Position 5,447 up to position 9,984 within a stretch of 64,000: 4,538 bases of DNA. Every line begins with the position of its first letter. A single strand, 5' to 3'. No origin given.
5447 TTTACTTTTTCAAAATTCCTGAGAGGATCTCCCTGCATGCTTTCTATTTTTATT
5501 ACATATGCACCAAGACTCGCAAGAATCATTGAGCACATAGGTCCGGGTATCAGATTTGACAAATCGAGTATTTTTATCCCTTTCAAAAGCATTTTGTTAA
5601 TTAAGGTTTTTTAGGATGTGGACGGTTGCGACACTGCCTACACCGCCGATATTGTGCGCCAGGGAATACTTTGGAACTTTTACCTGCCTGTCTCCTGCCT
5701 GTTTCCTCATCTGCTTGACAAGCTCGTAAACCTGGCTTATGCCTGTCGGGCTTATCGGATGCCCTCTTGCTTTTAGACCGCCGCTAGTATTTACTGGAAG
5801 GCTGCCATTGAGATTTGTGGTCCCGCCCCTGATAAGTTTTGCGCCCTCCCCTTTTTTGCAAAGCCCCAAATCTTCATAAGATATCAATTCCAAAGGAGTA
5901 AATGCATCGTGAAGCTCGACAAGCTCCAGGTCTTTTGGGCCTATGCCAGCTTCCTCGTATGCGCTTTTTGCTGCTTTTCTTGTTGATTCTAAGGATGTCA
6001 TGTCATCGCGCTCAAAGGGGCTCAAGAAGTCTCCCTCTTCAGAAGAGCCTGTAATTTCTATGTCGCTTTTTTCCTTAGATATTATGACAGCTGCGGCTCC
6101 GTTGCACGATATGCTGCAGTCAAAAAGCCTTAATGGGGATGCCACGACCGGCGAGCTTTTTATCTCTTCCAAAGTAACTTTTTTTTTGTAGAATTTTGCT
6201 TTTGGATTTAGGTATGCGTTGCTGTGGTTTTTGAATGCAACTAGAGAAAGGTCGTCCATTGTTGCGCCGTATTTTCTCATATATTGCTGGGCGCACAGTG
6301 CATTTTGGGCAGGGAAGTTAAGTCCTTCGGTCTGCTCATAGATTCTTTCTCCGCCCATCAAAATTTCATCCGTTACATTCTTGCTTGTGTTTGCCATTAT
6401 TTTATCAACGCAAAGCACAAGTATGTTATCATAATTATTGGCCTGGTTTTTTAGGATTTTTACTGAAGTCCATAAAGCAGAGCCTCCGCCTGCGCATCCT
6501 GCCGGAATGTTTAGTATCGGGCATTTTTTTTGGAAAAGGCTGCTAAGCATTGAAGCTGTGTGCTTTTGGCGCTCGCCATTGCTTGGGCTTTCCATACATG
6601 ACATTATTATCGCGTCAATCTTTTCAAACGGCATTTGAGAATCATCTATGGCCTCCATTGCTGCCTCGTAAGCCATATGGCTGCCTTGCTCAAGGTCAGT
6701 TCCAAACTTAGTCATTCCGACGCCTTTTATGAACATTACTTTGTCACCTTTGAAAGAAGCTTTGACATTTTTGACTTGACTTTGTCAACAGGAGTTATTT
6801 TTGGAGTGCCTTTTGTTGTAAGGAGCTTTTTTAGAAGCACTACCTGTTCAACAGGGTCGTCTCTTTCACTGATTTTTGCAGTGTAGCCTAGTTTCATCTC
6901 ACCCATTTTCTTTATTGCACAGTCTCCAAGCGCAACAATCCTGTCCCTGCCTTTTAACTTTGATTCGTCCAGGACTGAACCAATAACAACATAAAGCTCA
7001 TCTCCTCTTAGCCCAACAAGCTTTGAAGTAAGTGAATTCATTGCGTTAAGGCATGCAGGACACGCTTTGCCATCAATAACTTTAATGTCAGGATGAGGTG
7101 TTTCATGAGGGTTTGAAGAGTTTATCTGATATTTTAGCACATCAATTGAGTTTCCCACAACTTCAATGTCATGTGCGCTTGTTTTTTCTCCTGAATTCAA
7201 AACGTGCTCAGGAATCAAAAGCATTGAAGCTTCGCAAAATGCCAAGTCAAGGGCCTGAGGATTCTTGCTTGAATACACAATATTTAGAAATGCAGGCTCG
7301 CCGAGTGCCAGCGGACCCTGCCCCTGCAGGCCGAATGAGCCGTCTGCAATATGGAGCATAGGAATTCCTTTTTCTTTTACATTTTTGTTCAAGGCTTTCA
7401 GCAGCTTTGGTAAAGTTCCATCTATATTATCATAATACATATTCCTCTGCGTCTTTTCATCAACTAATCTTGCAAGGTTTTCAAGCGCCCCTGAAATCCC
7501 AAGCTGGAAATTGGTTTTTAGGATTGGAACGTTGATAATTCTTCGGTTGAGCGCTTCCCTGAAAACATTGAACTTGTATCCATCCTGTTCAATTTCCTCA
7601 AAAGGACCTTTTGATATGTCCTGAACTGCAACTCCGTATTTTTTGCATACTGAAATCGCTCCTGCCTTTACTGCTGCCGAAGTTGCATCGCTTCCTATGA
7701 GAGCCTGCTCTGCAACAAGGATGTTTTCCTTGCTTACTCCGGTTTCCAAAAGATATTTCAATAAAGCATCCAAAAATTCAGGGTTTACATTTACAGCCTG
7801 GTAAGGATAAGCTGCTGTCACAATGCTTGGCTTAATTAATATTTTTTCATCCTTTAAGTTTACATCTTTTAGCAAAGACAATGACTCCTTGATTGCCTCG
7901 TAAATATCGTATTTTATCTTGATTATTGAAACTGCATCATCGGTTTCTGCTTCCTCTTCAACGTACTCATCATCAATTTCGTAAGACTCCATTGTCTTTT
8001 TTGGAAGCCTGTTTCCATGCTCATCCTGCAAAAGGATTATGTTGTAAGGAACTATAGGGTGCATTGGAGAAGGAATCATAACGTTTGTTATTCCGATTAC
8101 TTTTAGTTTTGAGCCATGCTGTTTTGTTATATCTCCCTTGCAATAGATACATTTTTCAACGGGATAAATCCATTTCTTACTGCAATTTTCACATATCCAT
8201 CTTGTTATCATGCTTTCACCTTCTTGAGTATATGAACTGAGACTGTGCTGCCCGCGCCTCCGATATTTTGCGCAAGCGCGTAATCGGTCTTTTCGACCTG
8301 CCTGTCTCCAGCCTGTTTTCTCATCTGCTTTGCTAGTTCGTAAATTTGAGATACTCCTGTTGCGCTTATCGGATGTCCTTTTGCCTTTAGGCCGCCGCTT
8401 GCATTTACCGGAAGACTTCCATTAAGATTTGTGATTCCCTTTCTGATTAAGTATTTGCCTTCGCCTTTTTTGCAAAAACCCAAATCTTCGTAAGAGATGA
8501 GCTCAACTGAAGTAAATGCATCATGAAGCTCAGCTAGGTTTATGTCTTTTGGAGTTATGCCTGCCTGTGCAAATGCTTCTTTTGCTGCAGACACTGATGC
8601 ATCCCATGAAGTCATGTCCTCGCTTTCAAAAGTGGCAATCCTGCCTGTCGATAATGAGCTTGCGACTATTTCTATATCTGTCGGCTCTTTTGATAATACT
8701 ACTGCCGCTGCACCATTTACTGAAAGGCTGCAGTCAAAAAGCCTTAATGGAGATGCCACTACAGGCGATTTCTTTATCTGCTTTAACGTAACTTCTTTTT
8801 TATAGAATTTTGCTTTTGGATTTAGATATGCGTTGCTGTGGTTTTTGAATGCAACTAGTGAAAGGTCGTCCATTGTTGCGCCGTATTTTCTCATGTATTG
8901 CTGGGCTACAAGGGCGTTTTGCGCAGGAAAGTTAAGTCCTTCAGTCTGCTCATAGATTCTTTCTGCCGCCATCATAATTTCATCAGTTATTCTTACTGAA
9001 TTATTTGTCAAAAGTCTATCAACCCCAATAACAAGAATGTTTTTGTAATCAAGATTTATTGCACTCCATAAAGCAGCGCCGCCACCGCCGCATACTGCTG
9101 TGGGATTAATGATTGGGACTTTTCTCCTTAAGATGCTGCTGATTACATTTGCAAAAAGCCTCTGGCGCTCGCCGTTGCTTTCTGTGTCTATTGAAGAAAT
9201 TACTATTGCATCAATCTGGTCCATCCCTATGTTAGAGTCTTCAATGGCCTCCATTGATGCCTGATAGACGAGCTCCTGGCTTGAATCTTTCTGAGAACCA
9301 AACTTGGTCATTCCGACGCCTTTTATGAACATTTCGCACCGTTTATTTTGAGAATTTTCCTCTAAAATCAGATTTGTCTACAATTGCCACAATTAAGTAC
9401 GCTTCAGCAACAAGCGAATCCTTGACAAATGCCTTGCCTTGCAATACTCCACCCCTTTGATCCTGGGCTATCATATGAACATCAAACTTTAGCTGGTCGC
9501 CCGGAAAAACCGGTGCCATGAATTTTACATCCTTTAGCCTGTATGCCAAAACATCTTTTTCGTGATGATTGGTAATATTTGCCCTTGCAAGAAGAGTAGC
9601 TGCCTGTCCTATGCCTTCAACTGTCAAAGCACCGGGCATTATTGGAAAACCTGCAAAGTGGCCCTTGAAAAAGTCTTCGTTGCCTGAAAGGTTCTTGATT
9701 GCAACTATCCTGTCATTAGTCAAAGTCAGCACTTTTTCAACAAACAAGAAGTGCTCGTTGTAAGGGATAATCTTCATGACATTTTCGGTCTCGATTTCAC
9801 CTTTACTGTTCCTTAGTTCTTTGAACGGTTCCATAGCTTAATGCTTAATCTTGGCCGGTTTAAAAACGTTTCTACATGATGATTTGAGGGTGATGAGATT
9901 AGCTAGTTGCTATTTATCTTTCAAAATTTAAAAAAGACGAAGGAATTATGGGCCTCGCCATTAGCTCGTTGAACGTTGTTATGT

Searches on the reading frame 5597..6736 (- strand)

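Call 34: search_protein_families(library=pfam, proteins=[window:5597-6736:-], max_evalue=0.00001)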
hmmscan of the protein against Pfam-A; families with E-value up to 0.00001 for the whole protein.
window:5597-6736:- (379 aa): 3 families
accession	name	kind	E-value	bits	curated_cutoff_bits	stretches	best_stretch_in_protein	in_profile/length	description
PF22691.2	Thiolase_C_1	-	4.1e-47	160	28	1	242-377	11-144/144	Thiolase C-terminal domain-like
PF00108.29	Thiolase_N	-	9.9e-11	41.9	26.4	1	7-216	7-253/260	Thiolase, N-terminal domain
PF02803.24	Thiolase_C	-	4.1e-10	39.8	27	1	254-349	26-103/123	Thiolase, C-terminal domain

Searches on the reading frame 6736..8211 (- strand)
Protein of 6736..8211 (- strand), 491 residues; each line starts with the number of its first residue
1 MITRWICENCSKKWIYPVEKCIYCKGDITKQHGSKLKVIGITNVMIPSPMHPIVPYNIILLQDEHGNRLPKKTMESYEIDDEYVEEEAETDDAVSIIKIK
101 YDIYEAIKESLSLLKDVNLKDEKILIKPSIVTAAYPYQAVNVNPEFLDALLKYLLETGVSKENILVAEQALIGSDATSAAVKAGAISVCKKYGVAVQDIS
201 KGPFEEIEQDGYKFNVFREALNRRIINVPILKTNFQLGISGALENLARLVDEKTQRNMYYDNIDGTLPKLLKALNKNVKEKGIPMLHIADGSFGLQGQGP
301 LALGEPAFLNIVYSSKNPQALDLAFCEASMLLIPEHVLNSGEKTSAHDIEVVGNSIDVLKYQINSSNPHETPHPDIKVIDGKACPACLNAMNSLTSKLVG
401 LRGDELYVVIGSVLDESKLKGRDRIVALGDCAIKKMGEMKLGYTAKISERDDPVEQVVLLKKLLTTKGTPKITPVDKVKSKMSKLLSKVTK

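Call 34: search_protein_families(library=pfam, proteins=[window:6736-8211:-], max_evalue=0.00001)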
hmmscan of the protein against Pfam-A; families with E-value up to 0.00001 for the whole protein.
window:6736-8211:- (491 aa): 1 family
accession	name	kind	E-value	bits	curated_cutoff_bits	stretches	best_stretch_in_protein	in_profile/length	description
PF04015.17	DUF362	-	1.2e-23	84.7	24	1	124-326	1-199/200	Domain of unknown function (DUF362)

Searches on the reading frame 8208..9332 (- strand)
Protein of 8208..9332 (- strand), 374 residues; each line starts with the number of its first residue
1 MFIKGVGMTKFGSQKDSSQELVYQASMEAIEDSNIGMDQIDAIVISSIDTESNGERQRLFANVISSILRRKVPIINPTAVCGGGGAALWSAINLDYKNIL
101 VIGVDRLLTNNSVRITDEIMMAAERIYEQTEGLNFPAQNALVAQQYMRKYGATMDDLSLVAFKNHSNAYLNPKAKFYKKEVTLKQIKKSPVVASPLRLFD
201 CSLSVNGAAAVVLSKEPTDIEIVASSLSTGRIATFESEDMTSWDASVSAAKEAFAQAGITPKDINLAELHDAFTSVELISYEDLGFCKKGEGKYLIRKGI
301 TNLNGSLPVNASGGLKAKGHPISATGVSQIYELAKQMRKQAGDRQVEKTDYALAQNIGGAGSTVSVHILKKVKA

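Call 34: search_protein_families(library=pfam, proteins=[window:8208-9332:-], max_evalue=0.00001)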
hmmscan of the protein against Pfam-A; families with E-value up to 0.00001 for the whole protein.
window:8208-9332:- (374 aa): 3 families
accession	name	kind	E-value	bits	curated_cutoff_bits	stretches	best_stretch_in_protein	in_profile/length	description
PF22691.2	Thiolase_C_1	-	7.5e-47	159.1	28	1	235-371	10-144/144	Thiolase C-terminal domain-like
PF02803.24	Thiolase_C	-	6.5e-13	48.8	27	1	245-346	23-106/123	Thiolase, C-terminal domain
PF00108.29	Thiolase_N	-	5.1e-11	42.9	26.4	1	5-188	5-207/260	Thiolase, N-terminal domain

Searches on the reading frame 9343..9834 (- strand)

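Call 15: search_protein_families(library=pfam, proteins=[window:9343-9834:-])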
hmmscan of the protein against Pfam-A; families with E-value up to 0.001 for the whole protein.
window:9343-9834:- (163 aa): 3 families
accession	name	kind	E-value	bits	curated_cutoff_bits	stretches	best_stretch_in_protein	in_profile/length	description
PF07977.19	FabA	-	1e-21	77.5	23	1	26-145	4-137/138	FabA-like domain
PF21089.3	PKS_DH_N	-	0.00033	21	27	1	28-127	1-92/103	Polyketide synthase dehydratase domain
PF01575.25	MaoC_dehydratas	-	0.00097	19.2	27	0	83-123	63-103/123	MaoC like domain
